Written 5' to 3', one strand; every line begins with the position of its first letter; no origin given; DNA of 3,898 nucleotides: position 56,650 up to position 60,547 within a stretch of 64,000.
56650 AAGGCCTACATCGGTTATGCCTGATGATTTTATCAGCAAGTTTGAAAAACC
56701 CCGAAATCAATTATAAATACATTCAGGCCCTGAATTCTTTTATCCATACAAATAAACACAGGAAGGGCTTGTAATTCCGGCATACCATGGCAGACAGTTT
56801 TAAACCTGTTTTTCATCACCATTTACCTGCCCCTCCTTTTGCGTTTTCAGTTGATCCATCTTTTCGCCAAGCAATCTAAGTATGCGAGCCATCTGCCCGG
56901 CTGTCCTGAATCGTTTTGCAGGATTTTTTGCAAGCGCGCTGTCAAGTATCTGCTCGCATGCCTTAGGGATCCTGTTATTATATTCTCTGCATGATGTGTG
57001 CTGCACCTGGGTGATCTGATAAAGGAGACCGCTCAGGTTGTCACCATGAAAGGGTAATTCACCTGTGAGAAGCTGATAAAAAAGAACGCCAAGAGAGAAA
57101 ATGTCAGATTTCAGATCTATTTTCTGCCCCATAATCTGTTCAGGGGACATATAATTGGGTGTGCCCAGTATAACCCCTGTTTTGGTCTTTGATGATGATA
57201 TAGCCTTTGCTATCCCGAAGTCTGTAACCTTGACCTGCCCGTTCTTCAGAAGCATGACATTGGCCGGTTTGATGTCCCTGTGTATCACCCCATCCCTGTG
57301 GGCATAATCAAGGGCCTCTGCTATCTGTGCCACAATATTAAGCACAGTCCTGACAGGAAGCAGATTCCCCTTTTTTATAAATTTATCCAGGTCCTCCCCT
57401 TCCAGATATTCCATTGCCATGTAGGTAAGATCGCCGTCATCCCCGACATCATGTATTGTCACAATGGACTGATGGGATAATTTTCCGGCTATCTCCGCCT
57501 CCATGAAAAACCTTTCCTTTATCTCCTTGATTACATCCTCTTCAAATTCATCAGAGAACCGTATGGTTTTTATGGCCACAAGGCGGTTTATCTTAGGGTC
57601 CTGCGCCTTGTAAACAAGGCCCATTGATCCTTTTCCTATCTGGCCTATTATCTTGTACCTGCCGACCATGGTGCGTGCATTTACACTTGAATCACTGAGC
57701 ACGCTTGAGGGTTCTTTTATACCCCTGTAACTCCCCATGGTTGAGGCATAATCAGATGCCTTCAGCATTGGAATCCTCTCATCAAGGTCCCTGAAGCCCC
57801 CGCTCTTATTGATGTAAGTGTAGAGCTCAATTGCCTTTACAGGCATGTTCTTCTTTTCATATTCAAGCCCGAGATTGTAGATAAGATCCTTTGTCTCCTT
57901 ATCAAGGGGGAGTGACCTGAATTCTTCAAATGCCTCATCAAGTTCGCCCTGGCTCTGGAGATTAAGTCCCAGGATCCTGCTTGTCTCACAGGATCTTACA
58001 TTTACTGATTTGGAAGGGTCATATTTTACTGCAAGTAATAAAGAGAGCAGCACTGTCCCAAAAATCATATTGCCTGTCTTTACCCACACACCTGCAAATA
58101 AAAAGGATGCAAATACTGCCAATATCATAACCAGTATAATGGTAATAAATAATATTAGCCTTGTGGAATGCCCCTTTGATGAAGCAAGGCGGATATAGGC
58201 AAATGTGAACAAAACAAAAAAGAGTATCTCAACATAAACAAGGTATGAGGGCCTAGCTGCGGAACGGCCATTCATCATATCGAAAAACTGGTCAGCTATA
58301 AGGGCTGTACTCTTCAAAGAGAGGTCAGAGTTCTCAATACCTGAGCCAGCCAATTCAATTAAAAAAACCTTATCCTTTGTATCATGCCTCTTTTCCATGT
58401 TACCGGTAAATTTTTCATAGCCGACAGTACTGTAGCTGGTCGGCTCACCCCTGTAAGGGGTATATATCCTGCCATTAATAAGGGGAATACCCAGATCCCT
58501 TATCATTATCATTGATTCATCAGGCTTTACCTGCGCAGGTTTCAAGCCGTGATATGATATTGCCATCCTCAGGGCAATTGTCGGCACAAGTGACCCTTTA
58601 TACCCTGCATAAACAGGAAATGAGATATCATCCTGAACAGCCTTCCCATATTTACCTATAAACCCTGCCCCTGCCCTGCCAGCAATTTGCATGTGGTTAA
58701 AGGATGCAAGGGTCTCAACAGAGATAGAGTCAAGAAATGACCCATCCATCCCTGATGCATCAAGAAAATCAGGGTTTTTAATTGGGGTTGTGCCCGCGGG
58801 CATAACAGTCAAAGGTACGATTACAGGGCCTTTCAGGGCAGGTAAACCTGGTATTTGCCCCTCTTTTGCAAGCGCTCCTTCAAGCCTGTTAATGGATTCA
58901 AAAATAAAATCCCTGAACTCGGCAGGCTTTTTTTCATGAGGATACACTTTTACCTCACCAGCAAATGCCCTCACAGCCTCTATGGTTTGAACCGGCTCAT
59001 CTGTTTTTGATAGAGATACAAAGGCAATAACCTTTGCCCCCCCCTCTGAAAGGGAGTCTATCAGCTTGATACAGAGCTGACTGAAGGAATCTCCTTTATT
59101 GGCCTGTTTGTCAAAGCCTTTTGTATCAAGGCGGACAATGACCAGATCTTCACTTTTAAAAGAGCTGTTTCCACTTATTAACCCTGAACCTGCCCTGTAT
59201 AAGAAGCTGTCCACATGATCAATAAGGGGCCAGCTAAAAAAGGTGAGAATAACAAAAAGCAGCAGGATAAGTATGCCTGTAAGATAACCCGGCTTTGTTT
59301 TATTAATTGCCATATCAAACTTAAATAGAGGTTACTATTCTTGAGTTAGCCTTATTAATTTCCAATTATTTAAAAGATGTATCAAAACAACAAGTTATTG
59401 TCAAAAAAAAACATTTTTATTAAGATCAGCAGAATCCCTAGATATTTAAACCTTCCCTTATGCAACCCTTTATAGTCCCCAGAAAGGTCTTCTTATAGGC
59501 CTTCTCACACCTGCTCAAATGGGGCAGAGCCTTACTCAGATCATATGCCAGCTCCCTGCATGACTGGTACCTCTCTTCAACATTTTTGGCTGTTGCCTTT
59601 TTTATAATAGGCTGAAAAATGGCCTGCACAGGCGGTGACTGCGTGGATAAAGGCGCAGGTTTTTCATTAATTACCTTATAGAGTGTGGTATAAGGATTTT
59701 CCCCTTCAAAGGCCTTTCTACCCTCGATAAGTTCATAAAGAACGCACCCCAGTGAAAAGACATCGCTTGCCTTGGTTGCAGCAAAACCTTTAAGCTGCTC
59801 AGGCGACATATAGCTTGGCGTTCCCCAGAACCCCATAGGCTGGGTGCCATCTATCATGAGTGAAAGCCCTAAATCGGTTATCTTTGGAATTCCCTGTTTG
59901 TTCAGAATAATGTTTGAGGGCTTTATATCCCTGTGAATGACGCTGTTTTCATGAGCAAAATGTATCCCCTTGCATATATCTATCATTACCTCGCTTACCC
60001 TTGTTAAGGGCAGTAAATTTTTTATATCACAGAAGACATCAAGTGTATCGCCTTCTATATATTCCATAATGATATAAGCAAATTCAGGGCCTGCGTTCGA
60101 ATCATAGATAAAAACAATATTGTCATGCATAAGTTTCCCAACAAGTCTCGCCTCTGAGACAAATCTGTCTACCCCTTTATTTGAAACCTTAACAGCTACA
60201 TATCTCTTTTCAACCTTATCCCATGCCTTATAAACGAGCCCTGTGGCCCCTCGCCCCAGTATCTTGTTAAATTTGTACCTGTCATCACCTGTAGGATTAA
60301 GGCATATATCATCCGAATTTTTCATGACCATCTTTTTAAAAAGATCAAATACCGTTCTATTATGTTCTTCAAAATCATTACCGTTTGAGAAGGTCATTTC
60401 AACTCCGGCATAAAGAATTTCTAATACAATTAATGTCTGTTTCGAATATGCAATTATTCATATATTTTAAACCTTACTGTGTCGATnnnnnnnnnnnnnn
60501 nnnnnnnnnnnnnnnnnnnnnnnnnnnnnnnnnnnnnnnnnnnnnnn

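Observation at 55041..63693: Seven-gene operon merging chemotaxis-type two-component parts with Hanks-type Ser/Thr phosphosignalling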

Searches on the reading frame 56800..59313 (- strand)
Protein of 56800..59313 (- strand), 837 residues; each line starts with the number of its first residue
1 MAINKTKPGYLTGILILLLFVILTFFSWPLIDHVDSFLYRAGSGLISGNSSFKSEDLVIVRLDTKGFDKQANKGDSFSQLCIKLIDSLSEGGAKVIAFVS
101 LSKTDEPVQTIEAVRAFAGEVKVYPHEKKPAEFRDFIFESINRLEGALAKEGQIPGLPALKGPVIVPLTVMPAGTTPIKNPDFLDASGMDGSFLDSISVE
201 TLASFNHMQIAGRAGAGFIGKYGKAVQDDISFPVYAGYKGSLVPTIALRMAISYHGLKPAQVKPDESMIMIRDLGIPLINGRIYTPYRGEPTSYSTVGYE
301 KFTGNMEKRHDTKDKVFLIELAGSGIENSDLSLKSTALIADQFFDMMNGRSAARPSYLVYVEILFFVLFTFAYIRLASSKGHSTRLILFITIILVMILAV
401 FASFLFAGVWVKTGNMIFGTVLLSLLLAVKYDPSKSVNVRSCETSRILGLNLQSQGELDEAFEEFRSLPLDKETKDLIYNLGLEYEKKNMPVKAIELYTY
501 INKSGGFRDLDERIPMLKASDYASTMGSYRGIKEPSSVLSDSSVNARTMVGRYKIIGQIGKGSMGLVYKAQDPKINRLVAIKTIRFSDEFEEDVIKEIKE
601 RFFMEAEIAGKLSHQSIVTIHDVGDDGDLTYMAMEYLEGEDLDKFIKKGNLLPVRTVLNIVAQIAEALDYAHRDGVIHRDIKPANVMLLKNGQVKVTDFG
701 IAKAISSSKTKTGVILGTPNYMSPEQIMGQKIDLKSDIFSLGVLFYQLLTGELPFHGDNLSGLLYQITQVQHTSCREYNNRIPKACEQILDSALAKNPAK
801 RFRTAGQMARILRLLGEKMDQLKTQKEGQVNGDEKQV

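Call 3: search_protein_families(library=pfam, proteins=[window:56800-59313:-], max_evalue=0.01)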
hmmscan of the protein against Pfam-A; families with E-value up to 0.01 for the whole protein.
window:56800-59313:- (837 aa): 8 families
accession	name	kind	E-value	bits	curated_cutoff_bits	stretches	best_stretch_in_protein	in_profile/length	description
PF00069.31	Pkinase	-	7.2e-61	206.3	31.7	1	553-803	1-253/263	Protein kinase domain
PF07714.23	PK_Tyr_Ser-Thr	-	2.8e-39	135.4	23.1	1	555-802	3-249/258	Protein tyrosine and serine/threonine kinase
PF03109.22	ABC1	-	6.8e-06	25.8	22.9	1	630-709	143-221/244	ABC1 atypical kinase-like domain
PF01636.29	APH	-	0.002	18.4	23.2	0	618-700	105-195/239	Phosphotransferase enzyme family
PF05226.16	CHASE2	-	0.003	17.6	26.3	1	21-319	12-193/257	CHASE2 domain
PF17667.7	Pkinase_fungal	-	0.0035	16.6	24.1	1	673-746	305-381/387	Fungal protein kinase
PF00515.34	TPR_1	-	0.005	17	27.8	0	479-498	5-24/34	Tetratricopeptide repeat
PF12330.14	Haspin_kinase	-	0.0088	15.5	25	0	615-706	169-257/364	Haspin like kinase domain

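Call 4: search_protein_families(library=ncbifam, proteins=[window:56800-59313:-], max_evalue=0.01)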
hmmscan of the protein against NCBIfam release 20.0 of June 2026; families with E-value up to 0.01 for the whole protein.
window:56800-59313:- (837 aa): 20 families
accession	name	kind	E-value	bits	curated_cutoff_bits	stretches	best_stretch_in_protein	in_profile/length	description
NF033483.0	PknB_PASTA_kin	equivalog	7.4e-96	322.4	450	1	547-819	3-272/563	Stk1 family PASTA domain-containing Ser/Thr kinase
NF052427.1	StpK7MSMEG_1200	equivalog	4.6e-52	177.3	900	1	548-813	4-266/601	serine/threonine protein kinase StpK7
NF009651.0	PRK13184.1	equivalog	2.4e-49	168.1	839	1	551-807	2-282/932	serine/threonine-protein kinase PknD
NF047741.1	antiphage_MADS6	equivalog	8.5e-46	156.7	460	2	658-829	302-474/612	methylation-associated defense system protein kinase MAD6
NF053615.1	SerThrKinAfsKStmc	equivalog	4.5e-37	128.1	1300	1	550-760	12-218/809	protein serine/threonine kinase AfsK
TIGR03903.1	TOMM_kin_cyc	equivalog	3.7e-34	117.8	705.75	1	578-813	5-245/1267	TOMM system kinase/cyclase fusion protein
NF038150.1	lanthi_synth_IV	equivalog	1.6e-29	102.8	650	1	546-819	184-460/851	class IV lanthionine synthetase LanL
NF033442.0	BREX_PglW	equivalog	3.6e-24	84.6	990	1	546-819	199-490/1391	BREX system serine/threonine kinase PglW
NF038151.1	lanthi_synth_III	equivalog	2.3e-18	66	575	1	549-750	218-424/833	class III lanthionine synthetase LanKC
NF043056.1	T4SS_LegK1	equivalog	2.6e-11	42.8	550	1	558-745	93-280/516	Dot/Icm T4SS effector kinase LegK1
NF058632.1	SerThrKinPrkT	equivalog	6.2e-11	41.9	280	1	542-698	12-161/322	serine/threonine protein kinase PrkT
NF011464.0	PRK14879.1-7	equivalog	2.6e-09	37.2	246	1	591-706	42-153/221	Kae1-associated kinase Bud32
TIGR03724.2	arch_bud32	equivalog_domain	1.1e-08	34.8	125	1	599-708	37-137/193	KEOPS complex kinase/ATPase Bud32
NF011463.0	PRK14879.1-4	equivalog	4.8e-07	29.4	188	1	580-711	41-168/237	Kae1-associated kinase Bud32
NF007174.0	PRK09605.1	equivalog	1.2e-06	27.4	447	1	598-707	379-478/535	bifunctional N(6)-L-threonylcarbamoyladenine synthase/serine/threonine protein kinase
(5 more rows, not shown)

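Call 53: search_protein_families(library=padloc, proteins=[window:56800-59313:-], max_evalue=0.00001)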
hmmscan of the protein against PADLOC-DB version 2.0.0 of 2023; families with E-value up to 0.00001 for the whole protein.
window:56800-59313:- (837 aa): 35 families (the best 25 are shown)
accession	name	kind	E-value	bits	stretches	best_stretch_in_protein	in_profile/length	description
PDLC04061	PD-T4-6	-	3e-94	315.3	1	548-829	13-301/510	-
PDLC04060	PD-T4-6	-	3.7e-91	304.5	1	548-822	5-276/486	-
PDLC04042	PD-T4-6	-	5.4e-90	300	1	546-824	4-281/292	-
PDLC04053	PD-T4-6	-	3.2e-81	271.2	1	547-824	5-280/311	-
PDLC04047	PD-T4-6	-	1.1e-77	259.3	1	547-813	6-270/327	-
PDLC04138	mad6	-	1.7e-76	256.5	1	545-823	45-322/659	mads_6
PDLC04057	PD-T4-6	-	2e-76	255.8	1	547-813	4-268/443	-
PDLC04043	PD-T4-6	-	7.9e-76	253.9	1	545-812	9-274/452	-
PDLC04039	PD-T4-6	-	7.8e-74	247.3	1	546-814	9-274/458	-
PDLC04052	PD-T4-6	-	3.1e-72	242.4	1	547-810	5-271/496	-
PDLC04054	PD-T4-6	-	3.8e-72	241.6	1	545-820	4-278/347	-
PDLC04048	PD-T4-6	-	5.5e-71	237.8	1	549-811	8-268/354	-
PDLC04040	PD-T4-6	-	1.8e-67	226.3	1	559-810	2-260/547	-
PDLC04064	PD-T4-6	-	2.8e-66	222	1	540-814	9-279/369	-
PDLC04041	PD-T4-6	-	3.8e-64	215.5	1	543-813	20-291/443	-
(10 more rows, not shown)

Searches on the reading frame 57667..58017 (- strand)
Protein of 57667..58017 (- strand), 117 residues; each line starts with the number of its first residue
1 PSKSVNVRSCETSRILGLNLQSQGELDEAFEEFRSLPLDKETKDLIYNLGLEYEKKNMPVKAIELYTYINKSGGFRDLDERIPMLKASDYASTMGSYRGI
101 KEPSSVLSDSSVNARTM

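Call 9: search_protein_families(library=pfam, proteins=[window:57667-58017:-], max_evalue=10)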
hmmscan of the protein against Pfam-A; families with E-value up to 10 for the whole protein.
seq(117 aa): 3 families
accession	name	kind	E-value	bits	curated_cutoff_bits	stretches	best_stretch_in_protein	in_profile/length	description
PF00515.34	TPR_1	-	9.9e-05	22.4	27.8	1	47-66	5-24/34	Tetratricopeptide repeat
PF07719.23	TPR_2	-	0.0002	21.7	27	2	46-67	4-25/34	Tetratricopeptide repeat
PF13181.12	TPR_8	-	0.11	13.1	25.7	0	45-66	3-24/34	Tetratricopeptide repeat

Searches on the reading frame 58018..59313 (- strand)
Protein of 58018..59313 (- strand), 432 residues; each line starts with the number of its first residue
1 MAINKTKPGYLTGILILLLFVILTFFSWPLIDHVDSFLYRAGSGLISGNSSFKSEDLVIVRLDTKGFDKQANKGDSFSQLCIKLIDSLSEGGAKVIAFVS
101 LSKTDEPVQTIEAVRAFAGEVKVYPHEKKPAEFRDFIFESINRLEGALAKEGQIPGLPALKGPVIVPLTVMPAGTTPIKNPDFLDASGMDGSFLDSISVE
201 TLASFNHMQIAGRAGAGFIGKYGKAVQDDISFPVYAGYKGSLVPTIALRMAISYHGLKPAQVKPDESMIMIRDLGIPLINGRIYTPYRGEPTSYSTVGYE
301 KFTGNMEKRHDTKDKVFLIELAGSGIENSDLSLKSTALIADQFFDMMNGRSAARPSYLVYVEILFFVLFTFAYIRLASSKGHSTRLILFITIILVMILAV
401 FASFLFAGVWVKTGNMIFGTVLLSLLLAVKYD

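Call 9: search_protein_families(library=pfam, proteins=[window:58018-59313:-], max_evalue=10)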
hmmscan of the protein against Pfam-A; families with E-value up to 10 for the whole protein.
seq(432 aa): 2 families
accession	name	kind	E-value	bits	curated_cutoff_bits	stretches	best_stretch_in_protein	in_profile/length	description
PF05226.16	CHASE2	-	0.00061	19.9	26.3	1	20-319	11-193/257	CHASE2 domain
PF22954.2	DUF7027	-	4.4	7.7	27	1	361-429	9-81/100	Domain of unknown function (DUF7027)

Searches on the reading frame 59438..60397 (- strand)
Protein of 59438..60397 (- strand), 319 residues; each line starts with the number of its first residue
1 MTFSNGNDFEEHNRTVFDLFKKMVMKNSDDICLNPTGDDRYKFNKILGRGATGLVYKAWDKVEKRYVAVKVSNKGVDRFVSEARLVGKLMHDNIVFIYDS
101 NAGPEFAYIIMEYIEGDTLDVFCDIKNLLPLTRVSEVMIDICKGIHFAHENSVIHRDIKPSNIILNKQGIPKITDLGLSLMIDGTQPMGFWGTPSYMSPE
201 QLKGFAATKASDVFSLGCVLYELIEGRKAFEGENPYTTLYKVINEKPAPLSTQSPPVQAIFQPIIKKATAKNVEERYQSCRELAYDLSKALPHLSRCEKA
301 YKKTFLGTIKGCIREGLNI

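Call 3: search_protein_families(library=pfam, proteins=[window:59438-60397:-], max_evalue=0.01)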
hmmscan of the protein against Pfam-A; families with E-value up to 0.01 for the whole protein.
window:59438-60397:- (319 aa): 3 families
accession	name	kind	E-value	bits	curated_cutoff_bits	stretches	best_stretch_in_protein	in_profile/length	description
PF00069.31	Pkinase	-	2.5e-49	168.5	31.7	1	41-277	1-252/263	Protein kinase domain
PF07714.23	PK_Tyr_Ser-Thr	-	2.5e-33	115.9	23.1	1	42-277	2-249/258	Protein tyrosine and serine/threonine kinase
PF03109.22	ABC1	-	2e-05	24.3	22.9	1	108-182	144-217/244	ABC1 atypical kinase-like domain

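Call 4: search_protein_families(library=ncbifam, proteins=[window:59438-60397:-], max_evalue=0.01)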
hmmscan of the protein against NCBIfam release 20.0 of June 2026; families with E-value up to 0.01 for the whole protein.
window:59438-60397:- (319 aa): 19 families
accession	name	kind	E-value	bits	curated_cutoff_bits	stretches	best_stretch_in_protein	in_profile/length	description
NF033483.0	PknB_PASTA_kin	equivalog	2.9e-74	251.1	450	1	38-299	6-277/563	Stk1 family PASTA domain-containing Ser/Thr kinase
NF047741.1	antiphage_MADS6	equivalog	7.2e-41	140.4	460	2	38-149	494-608/612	methylation-associated defense system protein kinase MAD6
NF052427.1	StpK7MSMEG_1200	equivalog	5.2e-37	127.6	900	1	40-296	8-274/601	serine/threonine protein kinase StpK7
NF009651.0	PRK13184.1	equivalog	1.8e-30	105.7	839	1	40-291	3-291/932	serine/threonine-protein kinase PknD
TIGR03903.1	TOMM_kin_cyc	equivalog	2e-30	105.4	705.75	1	73-285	19-242/1267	TOMM system kinase/cyclase fusion protein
NF038150.1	lanthi_synth_IV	equivalog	1.6e-19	69.7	650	1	37-293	187-459/851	class IV lanthionine synthetase LanL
NF033442.0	BREX_PglW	equivalog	2.2e-18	65.4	990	2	38-169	511-646/1391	BREX system serine/threonine kinase PglW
NF053615.1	SerThrKinAfsKStmc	equivalog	2.2e-17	63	1300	1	47-248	21-231/809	protein serine/threonine kinase AfsK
NF043056.1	T4SS_LegK1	equivalog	2.2e-12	46.3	550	1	104-223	151-283/516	Dot/Icm T4SS effector kinase LegK1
NF058632.1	SerThrKinPrkT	equivalog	2.4e-11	43.2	280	1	39-168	21-153/322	serine/threonine protein kinase PrkT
NF011463.0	PRK14879.1-4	equivalog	8.3e-10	38.5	188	1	61-180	46-161/237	Kae1-associated kinase Bud32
NF038151.1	lanthi_synth_III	equivalog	1.4e-09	37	575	1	38-224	219-423/833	class III lanthionine synthetase LanKC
NF011464.0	PRK14879.1-7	equivalog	1.8e-08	34.4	246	1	60-179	33-149/221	Kae1-associated kinase Bud32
TIGR03724.2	arch_bud32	equivalog_domain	4.6e-08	32.8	125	1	62-183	22-135/193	KEOPS complex kinase/ATPase Bud32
NF007174.0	PRK09605.1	equivalog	4.9e-06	25.3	447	1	61-182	364-476/535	bifunctional N(6)-L-threonylcarbamoyladenine synthase/serine/threonine protein kinase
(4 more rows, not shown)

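Call 53: search_protein_families(library=padloc, proteins=[window:59438-60397:-], max_evalue=0.00001)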
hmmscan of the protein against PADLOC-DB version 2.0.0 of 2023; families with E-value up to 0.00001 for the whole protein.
window:59438-60397:- (319 aa): 35 families (the best 25 are shown)
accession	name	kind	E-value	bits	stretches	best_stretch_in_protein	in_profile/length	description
PDLC04138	mad6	-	1.4e-68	230.4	1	34-296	46-319/659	mads_6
PDLC04042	PD-T4-6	-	8.5e-68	227.1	1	38-296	8-278/292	-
PDLC04061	PD-T4-6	-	9.3e-66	221.4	1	34-295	11-288/510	-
PDLC04060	PD-T4-6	-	3.6e-64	215.4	1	39-290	8-269/486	-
PDLC04053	PD-T4-6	-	5.7e-63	211.2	1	37-296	7-277/311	-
PDLC04047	PD-T4-6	-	1.3e-62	209.8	1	39-294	10-276/327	-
PDLC04057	PD-T4-6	-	1.3e-59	200.4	1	39-302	8-281/443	-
PDLC04043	PD-T4-6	-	3.1e-56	189.3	1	39-292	15-279/452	-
PDLC04052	PD-T4-6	-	1.5e-54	184.1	1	39-290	9-276/496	-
PDLC04048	PD-T4-6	-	6.6e-53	178.3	1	39-299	10-281/354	-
PDLC04054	PD-T4-6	-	8e-50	168.2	1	41-290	12-273/347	-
PDLC04039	PD-T4-6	-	2.3e-49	166.7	1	39-291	14-276/458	-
PDLC04040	PD-T4-6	-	7.7e-46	154.9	1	46-291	1-266/547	-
PDLC04041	PD-T4-6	-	1.9e-45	153.9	1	41-298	30-301/443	-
PDLC04050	PD-T4-6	-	1.5e-39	134.2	1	40-288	64-324/480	-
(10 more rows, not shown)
